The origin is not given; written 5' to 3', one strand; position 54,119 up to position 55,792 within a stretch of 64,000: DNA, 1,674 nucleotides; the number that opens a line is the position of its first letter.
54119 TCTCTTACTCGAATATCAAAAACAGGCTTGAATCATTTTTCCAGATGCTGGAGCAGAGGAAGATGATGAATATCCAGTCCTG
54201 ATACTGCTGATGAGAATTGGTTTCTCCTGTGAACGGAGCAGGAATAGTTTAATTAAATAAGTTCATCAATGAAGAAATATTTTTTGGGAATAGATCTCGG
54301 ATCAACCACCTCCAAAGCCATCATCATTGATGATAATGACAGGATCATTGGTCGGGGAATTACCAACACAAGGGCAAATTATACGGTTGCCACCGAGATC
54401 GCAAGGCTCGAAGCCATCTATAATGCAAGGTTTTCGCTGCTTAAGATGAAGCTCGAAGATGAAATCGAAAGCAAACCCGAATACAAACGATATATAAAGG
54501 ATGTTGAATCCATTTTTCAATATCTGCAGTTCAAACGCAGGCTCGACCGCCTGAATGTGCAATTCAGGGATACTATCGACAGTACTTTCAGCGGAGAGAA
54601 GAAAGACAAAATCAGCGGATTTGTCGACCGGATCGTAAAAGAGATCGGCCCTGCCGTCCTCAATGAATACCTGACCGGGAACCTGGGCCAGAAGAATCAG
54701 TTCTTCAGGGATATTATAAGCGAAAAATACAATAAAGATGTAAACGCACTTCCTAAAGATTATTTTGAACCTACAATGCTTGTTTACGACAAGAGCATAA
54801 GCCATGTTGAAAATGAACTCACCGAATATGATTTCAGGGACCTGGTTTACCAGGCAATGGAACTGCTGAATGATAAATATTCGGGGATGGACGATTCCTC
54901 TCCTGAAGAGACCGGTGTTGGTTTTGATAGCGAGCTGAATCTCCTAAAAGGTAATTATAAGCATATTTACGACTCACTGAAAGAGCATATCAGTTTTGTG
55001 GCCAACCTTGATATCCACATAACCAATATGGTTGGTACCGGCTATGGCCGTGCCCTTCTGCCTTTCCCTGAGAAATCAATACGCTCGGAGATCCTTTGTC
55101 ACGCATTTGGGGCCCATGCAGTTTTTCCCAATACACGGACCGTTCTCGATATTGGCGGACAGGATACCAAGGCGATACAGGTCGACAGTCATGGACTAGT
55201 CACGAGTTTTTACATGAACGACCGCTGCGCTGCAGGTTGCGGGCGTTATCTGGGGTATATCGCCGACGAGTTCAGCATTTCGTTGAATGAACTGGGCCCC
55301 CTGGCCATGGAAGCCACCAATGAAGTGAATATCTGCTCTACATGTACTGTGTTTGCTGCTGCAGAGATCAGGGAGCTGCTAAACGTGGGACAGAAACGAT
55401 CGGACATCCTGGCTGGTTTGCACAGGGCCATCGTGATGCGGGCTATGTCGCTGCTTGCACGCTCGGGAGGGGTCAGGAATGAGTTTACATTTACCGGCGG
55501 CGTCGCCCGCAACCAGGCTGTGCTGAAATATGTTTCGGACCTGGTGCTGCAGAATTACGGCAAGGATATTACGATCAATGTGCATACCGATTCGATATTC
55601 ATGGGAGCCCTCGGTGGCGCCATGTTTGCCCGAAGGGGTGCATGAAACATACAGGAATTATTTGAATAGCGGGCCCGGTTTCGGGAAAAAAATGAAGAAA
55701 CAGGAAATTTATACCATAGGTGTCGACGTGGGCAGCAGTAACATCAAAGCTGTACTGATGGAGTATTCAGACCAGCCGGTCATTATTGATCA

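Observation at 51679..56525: Complete four-subunit class I (ATP-dependent) benzoyl-CoA reductase-like enzyme in a Bacteroidota-like chromosome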

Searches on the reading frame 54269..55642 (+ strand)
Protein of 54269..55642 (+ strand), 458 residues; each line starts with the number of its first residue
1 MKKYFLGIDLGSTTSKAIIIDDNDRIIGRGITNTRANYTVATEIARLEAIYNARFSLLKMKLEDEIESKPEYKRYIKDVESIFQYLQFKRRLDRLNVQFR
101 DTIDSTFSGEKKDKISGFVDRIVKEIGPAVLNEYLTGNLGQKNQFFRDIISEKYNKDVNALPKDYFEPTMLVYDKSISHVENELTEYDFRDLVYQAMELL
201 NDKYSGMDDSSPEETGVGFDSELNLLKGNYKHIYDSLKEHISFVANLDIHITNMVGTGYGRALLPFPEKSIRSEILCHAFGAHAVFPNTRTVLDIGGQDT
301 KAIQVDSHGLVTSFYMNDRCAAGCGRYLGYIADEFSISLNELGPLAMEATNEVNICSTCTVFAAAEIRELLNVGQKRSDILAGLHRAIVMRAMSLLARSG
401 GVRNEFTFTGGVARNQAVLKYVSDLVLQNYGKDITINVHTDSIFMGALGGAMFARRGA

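Call 3: search_protein_families(library=ncbifam, proteins=[window:54269-55642:+], max_evalue=0.00001)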
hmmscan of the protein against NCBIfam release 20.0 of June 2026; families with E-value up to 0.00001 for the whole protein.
window:54269-55642:+ (458 aa): 5 families
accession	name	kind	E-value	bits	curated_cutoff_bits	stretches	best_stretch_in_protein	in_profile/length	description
TIGR02259.1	benz_CoA_red_A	equivalog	3.6e-127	424.7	578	2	226-454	202-432/432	benzoyl-CoA reductase subunit A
TIGR00241.1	CoA_E_activ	domain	5.9e-54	183.2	125.4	1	246-452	50-247/248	acyl-CoA dehydratase activase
TIGR03192.1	benz_CoA_bzdQ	equivalog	3.1e-43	148.3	380.2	1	250-454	87-286/293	benzoyl-CoA reductase, bzd-type, subunit Q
TIGR02261.1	benz_CoA_red_D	equivalog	7.6e-30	104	312.85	1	232-453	46-261/262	benzoyl-CoA reductase subunit D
TIGR03286.1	methan_mark_15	hypoth_equivalog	8.6e-25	87.5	455.75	1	250-454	198-401/404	methanogenesis marker 15 protein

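Call 32: search_solved_structures(query=window:54269-55642:+, max_evalue=0.001, show_alignments=2)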
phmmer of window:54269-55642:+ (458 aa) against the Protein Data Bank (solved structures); distinct sequences matched with E-value up to 0.001: 5.
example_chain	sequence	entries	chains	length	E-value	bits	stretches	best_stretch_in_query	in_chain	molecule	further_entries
9gai_D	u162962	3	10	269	1.1e-59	205.8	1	250-455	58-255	3-methylbenzoyl-CoA reductase alpha subunit MbdQ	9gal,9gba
4eht_A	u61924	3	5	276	8.6e-45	156.8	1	251-454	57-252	Activator of 2-hydroxyisocaproyl-CoA dehydratase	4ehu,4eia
1hux_A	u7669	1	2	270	3e-44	155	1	255-456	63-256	ACTIVATOR OF (R)-2-HYDROXYGLUTARYL-COA DEHYDRATASE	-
7yyl_E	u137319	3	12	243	1.6e-31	113.1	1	250-455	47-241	Putative CoA-substrate-specific enzyme activase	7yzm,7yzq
9gai_C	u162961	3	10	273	1.3e-24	90.3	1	254-433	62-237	3-methylbenzoyl-CoA reductase delta subunit MbdP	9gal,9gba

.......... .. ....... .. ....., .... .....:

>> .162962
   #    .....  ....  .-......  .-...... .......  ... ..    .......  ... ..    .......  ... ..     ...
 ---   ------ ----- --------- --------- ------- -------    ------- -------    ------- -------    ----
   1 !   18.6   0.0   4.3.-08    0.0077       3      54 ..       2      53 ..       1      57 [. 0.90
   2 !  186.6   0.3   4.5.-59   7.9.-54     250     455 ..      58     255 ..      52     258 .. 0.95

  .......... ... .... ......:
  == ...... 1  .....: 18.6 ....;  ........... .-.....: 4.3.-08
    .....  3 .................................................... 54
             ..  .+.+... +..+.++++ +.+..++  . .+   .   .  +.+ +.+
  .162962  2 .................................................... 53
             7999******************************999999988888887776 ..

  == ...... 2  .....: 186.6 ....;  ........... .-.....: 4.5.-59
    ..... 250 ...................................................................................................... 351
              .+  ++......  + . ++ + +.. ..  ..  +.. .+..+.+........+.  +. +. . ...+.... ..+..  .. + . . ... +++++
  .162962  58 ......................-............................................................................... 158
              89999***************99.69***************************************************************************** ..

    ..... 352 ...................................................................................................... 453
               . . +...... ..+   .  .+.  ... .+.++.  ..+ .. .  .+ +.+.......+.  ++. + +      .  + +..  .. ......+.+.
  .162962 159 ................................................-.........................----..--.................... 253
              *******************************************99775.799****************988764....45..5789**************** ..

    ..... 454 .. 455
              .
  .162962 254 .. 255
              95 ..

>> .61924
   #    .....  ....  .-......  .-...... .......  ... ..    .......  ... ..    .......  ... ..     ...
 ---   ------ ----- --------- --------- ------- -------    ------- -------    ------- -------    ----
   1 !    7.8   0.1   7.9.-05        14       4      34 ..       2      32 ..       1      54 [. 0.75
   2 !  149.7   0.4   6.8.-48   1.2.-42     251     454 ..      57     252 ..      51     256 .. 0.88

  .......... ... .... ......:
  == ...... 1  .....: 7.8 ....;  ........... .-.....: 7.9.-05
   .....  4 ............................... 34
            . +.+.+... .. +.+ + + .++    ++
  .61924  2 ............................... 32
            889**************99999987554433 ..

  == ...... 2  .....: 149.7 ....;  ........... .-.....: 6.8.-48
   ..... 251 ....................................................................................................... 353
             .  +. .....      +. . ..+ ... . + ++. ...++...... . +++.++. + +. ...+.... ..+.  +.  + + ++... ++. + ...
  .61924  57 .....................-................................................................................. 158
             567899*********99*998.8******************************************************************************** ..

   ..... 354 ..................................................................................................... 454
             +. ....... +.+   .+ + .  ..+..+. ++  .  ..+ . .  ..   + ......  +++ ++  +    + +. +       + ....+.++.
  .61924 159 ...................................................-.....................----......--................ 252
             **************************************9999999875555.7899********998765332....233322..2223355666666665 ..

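Call 51: search_protein_representatives(protein=window:54269-55642:+)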
Query: 458 residues. Proteins with E-value up to 0.001 (for the whole library): 5242; up to 1e-10: 3222; up to 1e-30: 635. The best 150 are listed.
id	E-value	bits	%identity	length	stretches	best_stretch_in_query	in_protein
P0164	8.8e-185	631.3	62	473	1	1-456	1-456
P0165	5.1e-124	431.1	39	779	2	6-454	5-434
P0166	1.0e-117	410.3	50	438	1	3-457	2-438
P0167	1.1e-108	380.5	46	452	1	3-456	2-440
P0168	9.3e-105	367.6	48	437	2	240-456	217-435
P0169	6.4e-103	361.5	66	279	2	245-454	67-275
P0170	9.2e-95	334.7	50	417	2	232-456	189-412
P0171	3.1e-93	329.6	59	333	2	248-458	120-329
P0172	1.2e-90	321.1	70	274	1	248-458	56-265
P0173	1.5e-89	317.5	58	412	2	249-457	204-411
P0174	5.0e-87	309.2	64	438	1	245-457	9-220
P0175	5.1e-87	309.1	69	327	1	244-452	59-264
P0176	5.0e-84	299.3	67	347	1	256-457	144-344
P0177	1.8e-74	267.8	65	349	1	236-416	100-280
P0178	9.2e-72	258.9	58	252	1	253-456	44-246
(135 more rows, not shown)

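Call 52: find_homologous_proteins(query=P0166, max_evalue=1e-30)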
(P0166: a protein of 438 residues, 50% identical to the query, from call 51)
Query P0166 (438 aa): 8000 proteins with E <= 1e-30 among 8000 candidates; the best 120 are listed.
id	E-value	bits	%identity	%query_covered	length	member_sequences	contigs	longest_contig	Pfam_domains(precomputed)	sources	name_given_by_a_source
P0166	4.3e-284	960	100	100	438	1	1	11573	PF01869.27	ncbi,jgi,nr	ncbi:benzoyl-CoA reductase subunit A [Candidatus Parcubacteria bacterium]|nr:MAG: benzoyl-CoA reduct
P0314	3.1e-249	845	87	100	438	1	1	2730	PF01869.27,PF00370.28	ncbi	-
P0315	3.3e-219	746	74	100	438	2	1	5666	PF01869.27,PF00370.28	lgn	-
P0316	2.0e-199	681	71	100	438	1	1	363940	PF01869.27,PF00370.28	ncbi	-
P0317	1.1e-198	678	70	100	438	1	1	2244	PF01869.27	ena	-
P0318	3.8e-160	551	60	100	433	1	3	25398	PF01869.27,PF00370.28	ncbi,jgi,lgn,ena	-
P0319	1.7e-157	543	60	100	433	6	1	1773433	PF01869.27,PF00370.28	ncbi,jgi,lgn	-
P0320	1.7e-154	533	59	100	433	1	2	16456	PF01869.27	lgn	-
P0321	6.6e-142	491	54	100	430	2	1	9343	PF01869.27,PF00370.28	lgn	-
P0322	1.1e-141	491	53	100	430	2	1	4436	PF01869.27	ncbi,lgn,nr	ncbi:MAG: BadF/BadG/BcrA/BcrD ATPase family protein [Thermodesulfobacteriota bacterium]|nr:BadF/BadG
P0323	3.8e-140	486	53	100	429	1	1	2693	PF01869.27,PF00370.28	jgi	-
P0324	4.5e-139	482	51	100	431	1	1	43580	PF01869.27,PF00370.28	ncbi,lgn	-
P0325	6.4e-139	482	52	100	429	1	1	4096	PF01869.27,PF00370.28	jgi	-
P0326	1.6e-138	480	54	100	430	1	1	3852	PF01869.27,PF00370.28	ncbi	-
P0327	2.2e-138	480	52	100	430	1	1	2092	PF01869.27,PF00370.28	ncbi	-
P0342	2.1e-133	463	51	100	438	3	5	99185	PF01869.27,PF00370.28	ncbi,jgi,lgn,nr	ncbi:MAG: BadF/BadG/BcrA/BcrD ATPase family protein [Thermincola sp.]|jgi:benzoyl-CoA reductase subu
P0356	1.1e-128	448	51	99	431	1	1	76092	PF01869.27,PF00370.28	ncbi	ncbi:MAG: BadF/BadG/BcrA/BcrD ATPase family protein [Syntrophobacteraceae bacterium]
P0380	1.3e-126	441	51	100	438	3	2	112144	PF01869.27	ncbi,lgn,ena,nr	ncbi:MAG: benzoyl-CoA reductase subunit A [Alphaproteobacteria bacterium]|nr:MAG: benzoyl-CoA reduct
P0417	8.5e-126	438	49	100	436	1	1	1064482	PF01869.27,PF00370.28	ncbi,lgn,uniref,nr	ncbi:benzoyl-CoA reductase subunit A [Inmirania thermothiophila]|uniref:Benzoyl-CoA reductase subuni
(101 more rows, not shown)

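Call 53: find_homologous_proteins(query=P0380, max_evalue=1e-50)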
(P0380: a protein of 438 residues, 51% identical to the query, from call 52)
Query P0380 (438 aa): 7999 proteins with E <= 1e-50 among 8000 candidates; the best 120 are listed.
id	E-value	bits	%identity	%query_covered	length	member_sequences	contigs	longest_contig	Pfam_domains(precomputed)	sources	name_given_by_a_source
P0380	5.4e-287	969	100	100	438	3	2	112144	PF01869.27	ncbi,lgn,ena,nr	ncbi:MAG: benzoyl-CoA reductase subunit A [Alphaproteobacteria bacterium]|nr:MAG: benzoyl-CoA reduct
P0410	2.5e-284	961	99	100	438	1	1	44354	PF01869.27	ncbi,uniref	ncbi:Benzoyl-CoA reductase subunit A [hydrothermal vent metagenome]|uniref:Benzoyl-CoA reductase sub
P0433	4.7e-283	956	99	100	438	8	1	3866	PF01869.27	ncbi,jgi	-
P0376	2.4e-259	878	90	100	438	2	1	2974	PF01869.27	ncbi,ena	-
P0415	5.0e-259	877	90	100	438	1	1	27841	PF01869.27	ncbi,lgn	-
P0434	1.5e-258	876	90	100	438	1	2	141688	PF01869.27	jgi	-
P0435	2.0e-258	875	90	100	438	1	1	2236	PF01869.27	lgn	-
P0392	1.8e-257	872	90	100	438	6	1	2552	PF01869.27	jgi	-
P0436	2.4e-257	872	89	100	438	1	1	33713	PF01869.27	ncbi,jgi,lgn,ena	-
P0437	1.0e-256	870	89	100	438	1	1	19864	PF01869.27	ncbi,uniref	ncbi:Benzoyl-CoA reductase subunit A [hydrothermal vent metagenome]|uniref:Benzoyl-CoA reductase sub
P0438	1.2e-256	869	89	100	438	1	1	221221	PF01869.27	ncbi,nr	ncbi:MAG: benzoyl-CoA reductase subunit A [Emcibacter sp.]|nr:benzoyl-CoA reductase subunit A [Emcib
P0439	4.1e-256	868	89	100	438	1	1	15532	PF01869.27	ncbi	-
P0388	6.0e-256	867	90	100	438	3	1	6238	PF01869.27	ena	-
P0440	1.4e-255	866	89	100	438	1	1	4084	PF01869.27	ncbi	-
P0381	2.6e-255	865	90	100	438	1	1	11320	PF01869.27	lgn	-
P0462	1.3e-203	695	72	100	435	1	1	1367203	PF01869.27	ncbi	ncbi:benzoyl-CoA reductase subunit A [Azospirillum sp. sgz301742]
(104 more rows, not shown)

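Call 54: find_encoding_contigs(protein=P0462, flank=8000, max_places=1)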
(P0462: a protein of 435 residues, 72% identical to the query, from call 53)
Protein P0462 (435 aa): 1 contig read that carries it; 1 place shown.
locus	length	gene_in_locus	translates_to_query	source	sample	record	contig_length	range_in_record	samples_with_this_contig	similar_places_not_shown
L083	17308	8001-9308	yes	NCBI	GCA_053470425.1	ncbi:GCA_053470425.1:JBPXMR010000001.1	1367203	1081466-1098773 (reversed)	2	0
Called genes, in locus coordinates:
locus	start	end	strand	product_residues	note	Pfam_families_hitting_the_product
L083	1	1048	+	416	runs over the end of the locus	PF00389:2-Hacid_dh, PF02826:2-Hacid_dh_C, PF03446:NAD_binding_2 (weak), PF22629:ACT_AHAS_ss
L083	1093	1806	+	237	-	-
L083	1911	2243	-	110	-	-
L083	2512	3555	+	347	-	PF08240:ADH_N, PF01262:AlaDh_PNT_C, PF00107:ADH_zinc_N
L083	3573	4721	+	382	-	PF00378:ECH_1, PF16113:ECH_2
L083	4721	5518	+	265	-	PF00378:ECH_1, PF16113:ECH_2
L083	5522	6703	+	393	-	PF06050:HGD-D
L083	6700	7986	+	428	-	PF06050:HGD-D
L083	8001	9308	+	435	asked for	PF01869:BcrAD_BadFG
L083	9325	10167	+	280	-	PF01869:BcrAD_BadFG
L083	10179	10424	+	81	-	PF00037:Fer4 (weak), PF13187:Fer4_9 (faint)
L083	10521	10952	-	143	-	PF01850:PIN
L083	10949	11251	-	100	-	-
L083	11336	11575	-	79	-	-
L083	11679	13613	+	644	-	PF00657:Lipase_GDSL, PF13472:Lipase_GDSL_2 (weak), PF03797:Autotransporter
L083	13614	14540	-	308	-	PF00583:Acetyltransf_1 (weak), PF13673:Acetyltransf_10 (faint), PF13420:Acetyltransf_4 (faint), PF00583:Acetyltransf_1, PF13508:Acetyltransf_7 (weak)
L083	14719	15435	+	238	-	PF23441:SDR (faint), PF00106:adh_short, PF01370:Epimerase, PF08659:KR, PF13561:adh_short_C2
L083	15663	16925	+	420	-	PF13433:Peripla_BP_5, PF13458:Peripla_BP_6, PF01094:ANF_receptor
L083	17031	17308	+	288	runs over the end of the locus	PF02653:BPD_transp_2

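Call 55: find_encoding_contigs(protein=P0417, flank=8000, max_places=1)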
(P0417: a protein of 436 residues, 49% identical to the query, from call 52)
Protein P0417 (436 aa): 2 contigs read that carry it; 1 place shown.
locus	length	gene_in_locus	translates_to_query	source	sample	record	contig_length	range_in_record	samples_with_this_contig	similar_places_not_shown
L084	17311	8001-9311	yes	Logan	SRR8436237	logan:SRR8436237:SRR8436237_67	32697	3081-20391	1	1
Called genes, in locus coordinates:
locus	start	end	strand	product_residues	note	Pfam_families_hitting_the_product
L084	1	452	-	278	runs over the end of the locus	PF02775:TPP_enzyme_C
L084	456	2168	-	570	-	PF01558:POR, PF01855:POR_N, PF02780:Transketolase_C (weak), PF17147:PFOR_II (faint)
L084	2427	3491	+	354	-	PF08240:ADH_N, PF01262:AlaDh_PNT_C (weak), PF02254:TrkA_N (weak), PF00107:ADH_zinc_N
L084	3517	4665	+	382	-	PF00378:ECH_1, PF16113:ECH_2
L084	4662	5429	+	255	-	PF00378:ECH_1, PF16113:ECH_2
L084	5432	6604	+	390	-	PF06050:HGD-D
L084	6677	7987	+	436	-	PF06050:HGD-D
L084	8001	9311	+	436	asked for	PF00370:FGGY_N (faint), PF01869:BcrAD_BadFG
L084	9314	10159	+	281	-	PF01869:BcrAD_BadFG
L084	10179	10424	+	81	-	PF00037:Fer4 (weak), PF12797:Fer4_2 (faint), PF13237:Fer4_10 (faint), PF12838:Fer4_7 (weak), PF13187:Fer4_9 (weak)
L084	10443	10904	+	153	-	PF00583:Acetyltransf_1, PF13673:Acetyltransf_10 (weak), PF13508:Acetyltransf_7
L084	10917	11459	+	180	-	PF00583:Acetyltransf_1, PF13673:Acetyltransf_10 (weak), PF13508:Acetyltransf_7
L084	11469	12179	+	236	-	PF23441:SDR (faint), PF00106:adh_short, PF01370:Epimerase, PF13460:NAD_binding_10 (weak), PF13561:adh_short_C2, PF08659:KR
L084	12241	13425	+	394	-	PF02771:Acyl-CoA_dh_N, PF02770:Acyl-CoA_dh_M, PF00441:Acyl-CoA_dh_1, PF08028:Acyl-CoA_dh_2 (weak)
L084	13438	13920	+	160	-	PF16155:PnbB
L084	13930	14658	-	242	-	PF03167:UDG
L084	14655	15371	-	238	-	PF00005:ABC_tran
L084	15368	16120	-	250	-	PF00005:ABC_tran, PF13304:AAA_21 (faint), PF12399:BCA_ABC_TP_C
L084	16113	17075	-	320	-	PF02653:BPD_transp_2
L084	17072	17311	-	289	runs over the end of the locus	PF02653:BPD_transp_2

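Call 56: find_encoding_contigs(protein=P0342, flank=8000, max_places=1)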
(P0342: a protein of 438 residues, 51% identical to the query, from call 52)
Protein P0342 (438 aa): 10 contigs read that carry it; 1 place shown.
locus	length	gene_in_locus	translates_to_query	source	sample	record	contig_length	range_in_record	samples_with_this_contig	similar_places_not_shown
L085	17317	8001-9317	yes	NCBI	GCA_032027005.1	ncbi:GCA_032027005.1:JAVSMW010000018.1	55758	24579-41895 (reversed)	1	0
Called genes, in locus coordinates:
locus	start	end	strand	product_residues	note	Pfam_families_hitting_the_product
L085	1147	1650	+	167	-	PF20695:UbiD_N, PF01977:UbiD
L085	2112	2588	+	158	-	-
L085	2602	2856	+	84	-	PF09662:Phenyl_P_gamma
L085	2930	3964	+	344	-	PF01326:PPDK_N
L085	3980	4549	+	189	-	PF01966:HD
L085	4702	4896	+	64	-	PF02803:Thiolase_C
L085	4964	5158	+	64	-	-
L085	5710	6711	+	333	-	PF06050:HGD-D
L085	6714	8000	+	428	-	PF06050:HGD-D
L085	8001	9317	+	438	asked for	PF00370:FGGY_N (faint), PF01869:BcrAD_BadFG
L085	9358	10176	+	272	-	PF01869:BcrAD_BadFG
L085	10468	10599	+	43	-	PF00378:ECH_1, PF16113:ECH_2 (weak)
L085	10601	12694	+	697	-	PF04879:Molybdop_Fe4S4, PF00384:Molybdopterin, PF01568:Molydop_binding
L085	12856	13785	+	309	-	PF02653:BPD_transp_2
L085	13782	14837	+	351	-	PF02653:BPD_transp_2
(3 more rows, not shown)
